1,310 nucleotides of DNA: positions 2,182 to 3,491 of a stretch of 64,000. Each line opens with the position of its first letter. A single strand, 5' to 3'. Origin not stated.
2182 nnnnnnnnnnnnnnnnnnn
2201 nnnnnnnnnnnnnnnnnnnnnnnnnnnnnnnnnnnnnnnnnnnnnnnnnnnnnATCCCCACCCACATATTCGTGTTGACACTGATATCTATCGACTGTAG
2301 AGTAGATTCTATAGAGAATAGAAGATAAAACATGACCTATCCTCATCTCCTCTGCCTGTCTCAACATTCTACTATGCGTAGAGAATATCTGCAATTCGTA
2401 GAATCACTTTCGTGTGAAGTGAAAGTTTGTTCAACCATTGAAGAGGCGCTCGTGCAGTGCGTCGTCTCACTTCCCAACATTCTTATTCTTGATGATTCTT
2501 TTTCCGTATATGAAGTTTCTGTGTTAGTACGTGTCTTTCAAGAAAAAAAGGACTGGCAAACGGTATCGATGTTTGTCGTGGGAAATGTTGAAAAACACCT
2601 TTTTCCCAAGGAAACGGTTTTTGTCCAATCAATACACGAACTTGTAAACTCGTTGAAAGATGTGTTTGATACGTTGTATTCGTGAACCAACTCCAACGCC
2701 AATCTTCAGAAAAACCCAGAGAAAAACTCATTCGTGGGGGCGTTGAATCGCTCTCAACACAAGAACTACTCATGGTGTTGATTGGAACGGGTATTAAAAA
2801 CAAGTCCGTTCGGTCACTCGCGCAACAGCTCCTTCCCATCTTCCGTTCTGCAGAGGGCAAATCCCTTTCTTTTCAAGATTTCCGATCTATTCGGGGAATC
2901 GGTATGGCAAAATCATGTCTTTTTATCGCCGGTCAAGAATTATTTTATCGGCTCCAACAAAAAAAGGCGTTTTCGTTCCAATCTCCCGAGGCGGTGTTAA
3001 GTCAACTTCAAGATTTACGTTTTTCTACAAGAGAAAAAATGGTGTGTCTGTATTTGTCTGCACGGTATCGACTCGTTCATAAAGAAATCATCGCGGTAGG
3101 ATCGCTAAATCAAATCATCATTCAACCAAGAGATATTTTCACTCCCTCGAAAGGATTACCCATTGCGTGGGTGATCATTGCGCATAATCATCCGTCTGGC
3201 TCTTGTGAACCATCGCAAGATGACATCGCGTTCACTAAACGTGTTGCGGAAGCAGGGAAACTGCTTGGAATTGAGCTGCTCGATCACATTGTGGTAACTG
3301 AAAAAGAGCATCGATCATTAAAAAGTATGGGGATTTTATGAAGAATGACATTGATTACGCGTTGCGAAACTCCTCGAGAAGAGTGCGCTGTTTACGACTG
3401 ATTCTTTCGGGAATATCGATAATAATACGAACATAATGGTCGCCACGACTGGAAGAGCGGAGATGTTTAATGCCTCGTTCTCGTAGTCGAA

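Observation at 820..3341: ImmA/IrrE-like HEXXH peptidase, tRNA-Ser, XRE repressor, pseudo-receiver ORF and RadC(JAMM) cluster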

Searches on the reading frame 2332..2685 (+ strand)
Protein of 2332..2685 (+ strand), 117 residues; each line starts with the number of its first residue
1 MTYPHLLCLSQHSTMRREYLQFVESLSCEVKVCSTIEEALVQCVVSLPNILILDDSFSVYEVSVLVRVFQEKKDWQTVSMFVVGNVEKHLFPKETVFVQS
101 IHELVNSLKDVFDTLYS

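Call 4: search_protein_families(library=pfam, proteins=[window:2332-2682:+], max_evalue=1)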
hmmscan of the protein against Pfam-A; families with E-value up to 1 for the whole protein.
seq(117 aa): 0 families

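Call 7: search_protein_families(library=ncbifam, proteins=[window:2332-2685:+], max_evalue=1)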
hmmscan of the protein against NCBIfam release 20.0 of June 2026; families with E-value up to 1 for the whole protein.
window:2332-2685:+ (117 aa): 1 family
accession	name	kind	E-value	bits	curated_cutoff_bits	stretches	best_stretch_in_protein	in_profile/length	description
NF041946.1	LuxO_transreg_Vib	equivalog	0.058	12.2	800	1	19-87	12-81/463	quorum-sensing sigma-54 dependent transcriptional regulator LuxO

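Call 8: search_protein_families(library=phrogs, proteins=[window:2332-2685:+], max_evalue=1)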
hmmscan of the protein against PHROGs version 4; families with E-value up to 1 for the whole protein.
window:2332-2685:+ (117 aa): 4 families
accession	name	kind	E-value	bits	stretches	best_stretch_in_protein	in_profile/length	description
phrog_34354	-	unknown function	0.029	15.2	1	14-59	44-89/144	-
phrog_11551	-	unknown function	0.078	14.2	1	22-56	12-46/63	-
phrog_16781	-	tail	0.34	11.6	1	43-86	120-163/203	tail assembly chaperone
phrog_21995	-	tail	0.43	10.8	1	43-86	120-163/300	tail assembly chaperone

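Call 9: search_protein_families(library=padloc, proteins=[window:2332-2685:+], max_evalue=1)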
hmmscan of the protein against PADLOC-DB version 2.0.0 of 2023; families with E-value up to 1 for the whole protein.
window:2332-2685:+ (117 aa): 1 family
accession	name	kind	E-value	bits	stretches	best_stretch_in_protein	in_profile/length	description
PDLC01718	typeIV_Cas6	-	0.0081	13.9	1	26-87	71-140/262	Cas6_7_IV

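Call 11: find_homologous_proteins(query=window:2332-2685:+, max_evalue=0.01)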
Query window:2332-2685:+ (117 aa): 1 proteins with E <= 0.01 among 5 candidates.
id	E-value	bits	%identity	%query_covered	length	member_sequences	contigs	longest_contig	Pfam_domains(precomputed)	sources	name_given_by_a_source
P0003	2.4e-69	248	100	100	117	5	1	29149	-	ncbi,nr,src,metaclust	ncbi:MAG: hypothetical protein A2378_04115 [Candidatus Pacebacteria bacterium RIFOXYB1_FULL_44_10]|n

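Call 25: predict_structure(protein=window:2332-2685:+)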
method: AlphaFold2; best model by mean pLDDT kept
length: 117 residues; sequences in the alignment: 1
mean_pLDDT: 68.8   pTM: 0.54
mean pLDDT of the five models: 68.8, 61.1, 51.4, 49.2, 42.7
residues with pLDDT >= 90: 0; 70-90: 55; 50-70: 60; < 50: 2
segments of 3 or more residues with pLDDT < 50: none
pLDDT, mean of each block of 10 residues (from residue 1): 59 72 73 72 65 71 68 62 67 71 77 70
secondary structure, 60 per line:
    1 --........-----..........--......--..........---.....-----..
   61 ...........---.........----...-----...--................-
elements in order: E3-10 H16-25 E28-33 H36-45 E49-53 H59-71 E78-83 E96-98 H101-116

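Call 85: find_related_loci(query=window:2332-2685:+, collection=viral_contigs, flank=5000)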
Query window:2332-2685:+ (117 aa) in viral_contigs; peptide patterns used: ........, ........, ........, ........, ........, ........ (x = any residue, [..] = any of these).
15 stretches matched a pattern, but none encodes a relative of the query by tblastn (E <= 1e-3).

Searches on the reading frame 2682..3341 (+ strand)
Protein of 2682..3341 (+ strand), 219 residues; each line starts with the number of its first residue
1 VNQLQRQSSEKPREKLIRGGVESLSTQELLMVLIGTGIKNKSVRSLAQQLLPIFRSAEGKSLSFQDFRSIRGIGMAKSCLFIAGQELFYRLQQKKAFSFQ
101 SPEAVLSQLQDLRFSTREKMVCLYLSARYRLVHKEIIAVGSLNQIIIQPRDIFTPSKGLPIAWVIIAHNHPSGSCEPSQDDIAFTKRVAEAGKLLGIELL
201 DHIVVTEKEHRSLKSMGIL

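Call 4: search_protein_families(library=pfam, proteins=[window:2682-3338:+], max_evalue=1)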
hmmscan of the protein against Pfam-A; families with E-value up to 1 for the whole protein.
seq(219 aa): 3 families
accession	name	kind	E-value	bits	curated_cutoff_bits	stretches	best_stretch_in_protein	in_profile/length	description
PF04002.20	RadC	-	7.3e-33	113.5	22.1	1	100-217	2-120/121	RadC-like JAB domain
PF20582.4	UPF0758_N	-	1.9e-18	66.8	27.1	1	7-79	5-77/77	UPF0758 N-terminal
PF14464.11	Prok-JAB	-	0.046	14.1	25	1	164-198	69-95/114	Prokaryotic homologs of the JAB domain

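Call 7: search_protein_families(library=ncbifam, proteins=[window:2682-3341:+], max_evalue=1)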
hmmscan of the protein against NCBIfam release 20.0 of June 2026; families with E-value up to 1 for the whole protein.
window:2682-3341:+ (219 aa): 2 families
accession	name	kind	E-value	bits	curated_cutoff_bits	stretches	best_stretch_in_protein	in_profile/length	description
NF000642.1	PRK00024.1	equivalog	1.6e-55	188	180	1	13-218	1-211/212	RadC family protein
TIGR00608.1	radc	subfamily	3.7e-54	183.8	133.85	1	11-219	1-218/218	RadC family protein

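Call 8: search_protein_families(library=phrogs, proteins=[window:2682-3341:+], max_evalue=1)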
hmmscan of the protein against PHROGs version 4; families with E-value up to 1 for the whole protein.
window:2682-3341:+ (219 aa): 1 family
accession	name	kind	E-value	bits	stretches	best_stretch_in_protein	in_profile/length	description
phrog_10276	-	DNA, RNA and nucleotide metabolism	1.3e-30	107.5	1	94-217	28-151/153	DNA repair protein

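Call 9: search_protein_families(library=padloc, proteins=[window:2682-3341:+], max_evalue=1)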
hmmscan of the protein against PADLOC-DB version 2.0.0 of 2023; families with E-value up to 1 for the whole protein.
window:2682-3341:+ (219 aa): 2 families
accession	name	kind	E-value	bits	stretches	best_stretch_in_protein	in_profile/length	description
PDLC00900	JAB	-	0.026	12.6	1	166-194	92-120/159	JAB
PDLC00889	JAB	-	0.034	11.7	1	168-190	103-125/168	JAB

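Call 18: find_related_loci(query=window:2682-3341:+, collection=genome_contigs, flank=8000)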
Query window:2682-3341:+ (219 aa) in genome_contigs; peptide patterns used: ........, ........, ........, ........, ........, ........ (x = any residue, [..] = any of these).
177 stretches matched a pattern; 2 encode a relative of the query (tblastn E <= 1e-3); 2 distinct loci.
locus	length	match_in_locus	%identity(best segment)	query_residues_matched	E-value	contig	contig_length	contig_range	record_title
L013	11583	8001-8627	37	11-219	8e-43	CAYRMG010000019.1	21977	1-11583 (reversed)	MAG TPA_asm: uncultured Aquifex sp. isolate SRP163575_co3_151 genome assembly, contig: NODE_2416_length_21977_cov_15.827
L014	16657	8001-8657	27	3-217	3e-20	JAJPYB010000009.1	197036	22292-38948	MAG: Ruminococcus sp. isolate AH.5_1 NODE_5_length_197036_cov_53.419162, whole genome shotgun sequence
